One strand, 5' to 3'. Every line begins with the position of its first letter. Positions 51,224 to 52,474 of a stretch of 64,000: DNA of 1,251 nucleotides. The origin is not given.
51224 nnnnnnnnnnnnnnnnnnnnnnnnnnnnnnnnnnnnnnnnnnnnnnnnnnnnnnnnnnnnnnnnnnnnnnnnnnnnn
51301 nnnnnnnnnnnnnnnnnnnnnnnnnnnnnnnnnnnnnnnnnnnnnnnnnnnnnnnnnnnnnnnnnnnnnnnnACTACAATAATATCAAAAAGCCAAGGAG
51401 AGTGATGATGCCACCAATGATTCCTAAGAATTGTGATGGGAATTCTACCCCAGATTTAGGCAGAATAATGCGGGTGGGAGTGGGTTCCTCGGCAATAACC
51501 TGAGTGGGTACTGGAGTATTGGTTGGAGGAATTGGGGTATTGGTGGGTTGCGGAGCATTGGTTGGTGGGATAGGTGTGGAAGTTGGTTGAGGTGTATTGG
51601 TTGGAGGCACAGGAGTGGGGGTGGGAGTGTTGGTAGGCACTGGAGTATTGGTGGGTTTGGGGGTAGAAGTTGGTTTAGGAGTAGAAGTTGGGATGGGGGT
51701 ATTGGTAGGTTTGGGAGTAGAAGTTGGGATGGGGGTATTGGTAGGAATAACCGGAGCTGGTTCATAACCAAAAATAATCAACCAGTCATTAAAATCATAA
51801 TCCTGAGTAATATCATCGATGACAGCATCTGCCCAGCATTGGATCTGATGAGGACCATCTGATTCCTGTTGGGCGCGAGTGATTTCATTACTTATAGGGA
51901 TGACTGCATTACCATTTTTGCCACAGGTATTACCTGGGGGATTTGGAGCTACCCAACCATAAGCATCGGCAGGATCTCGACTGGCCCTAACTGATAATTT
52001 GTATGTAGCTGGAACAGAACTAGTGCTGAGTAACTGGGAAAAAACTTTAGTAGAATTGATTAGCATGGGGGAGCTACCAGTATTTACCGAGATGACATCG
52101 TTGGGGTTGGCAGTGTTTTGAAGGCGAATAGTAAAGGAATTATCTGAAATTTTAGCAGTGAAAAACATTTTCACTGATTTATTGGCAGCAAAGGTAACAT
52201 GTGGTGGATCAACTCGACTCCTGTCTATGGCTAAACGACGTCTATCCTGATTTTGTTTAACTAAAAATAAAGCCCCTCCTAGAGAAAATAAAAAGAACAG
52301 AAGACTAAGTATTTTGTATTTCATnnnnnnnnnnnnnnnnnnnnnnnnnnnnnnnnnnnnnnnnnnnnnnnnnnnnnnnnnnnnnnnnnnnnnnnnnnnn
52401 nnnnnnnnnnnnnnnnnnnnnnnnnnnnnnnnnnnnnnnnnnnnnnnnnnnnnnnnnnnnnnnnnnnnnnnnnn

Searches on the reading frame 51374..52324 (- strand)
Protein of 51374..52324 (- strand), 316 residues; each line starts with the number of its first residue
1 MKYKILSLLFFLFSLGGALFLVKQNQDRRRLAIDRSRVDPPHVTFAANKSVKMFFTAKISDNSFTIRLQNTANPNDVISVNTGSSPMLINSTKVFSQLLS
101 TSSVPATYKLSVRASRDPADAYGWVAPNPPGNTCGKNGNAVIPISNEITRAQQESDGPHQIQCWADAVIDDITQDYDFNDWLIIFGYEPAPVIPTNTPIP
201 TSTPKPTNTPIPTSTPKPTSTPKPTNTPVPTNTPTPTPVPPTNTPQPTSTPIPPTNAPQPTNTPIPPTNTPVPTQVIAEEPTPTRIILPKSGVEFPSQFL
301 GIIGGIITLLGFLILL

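Call 9: search_protein_families(library=pfam, proteins=[window:51374-52324:-], max_evalue=0.01)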
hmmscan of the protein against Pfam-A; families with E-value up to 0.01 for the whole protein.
window:51374-52324:- (316 aa): 0 families

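Call 29: find_related_loci(query=window:51374-52324:-, collection=metagenome_contigs, flank=6000)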
Query window:51374-52324:- (316 aa) in metagenome_contigs; peptide patterns used: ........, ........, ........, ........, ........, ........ (x = any residue, [..] = any of these).
188 stretches matched a pattern; 8 encode a relative of the query (tblastn E <= 1e-3); 8 distinct loci.
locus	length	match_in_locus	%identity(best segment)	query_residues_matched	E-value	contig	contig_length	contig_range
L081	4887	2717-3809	75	1-316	5e-157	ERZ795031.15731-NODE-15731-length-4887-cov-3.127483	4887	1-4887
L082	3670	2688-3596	75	1-316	2e-146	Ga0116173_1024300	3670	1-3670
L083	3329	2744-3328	60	22-230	5e-77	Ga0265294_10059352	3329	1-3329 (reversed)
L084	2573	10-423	69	192-316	1e-45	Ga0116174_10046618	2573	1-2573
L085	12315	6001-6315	36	121-206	5e-12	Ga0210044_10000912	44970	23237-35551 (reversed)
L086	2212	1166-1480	37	121-206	4e-12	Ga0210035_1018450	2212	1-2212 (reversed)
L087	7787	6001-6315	37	121-206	5e-12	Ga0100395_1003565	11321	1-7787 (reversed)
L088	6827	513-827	36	121-206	6e-12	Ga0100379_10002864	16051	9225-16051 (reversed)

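Call 61: search_protein_families(library=ncbifam, proteins=[window:51374-52324:-], max_evalue=10)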
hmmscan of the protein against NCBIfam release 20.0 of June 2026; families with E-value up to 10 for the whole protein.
window:51374-52324:- (316 aa): 3 families
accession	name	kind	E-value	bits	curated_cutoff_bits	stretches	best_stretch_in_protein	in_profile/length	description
TIGR01167.1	LPXTG_anchor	domain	0.32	11.7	15.9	1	288-315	2-28/34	LPXTG cell wall anchor domain-containing protein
NF005846.3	PRK07764.1-6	equivalog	0.49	9.4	625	1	195-281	443-526/628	DNA polymerase III subunit gamma and tau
NF040983.1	BimA_second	exception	4.8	5.9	600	1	192-272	84-164/381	trimeric autotransporter actin-nucleating factor BimA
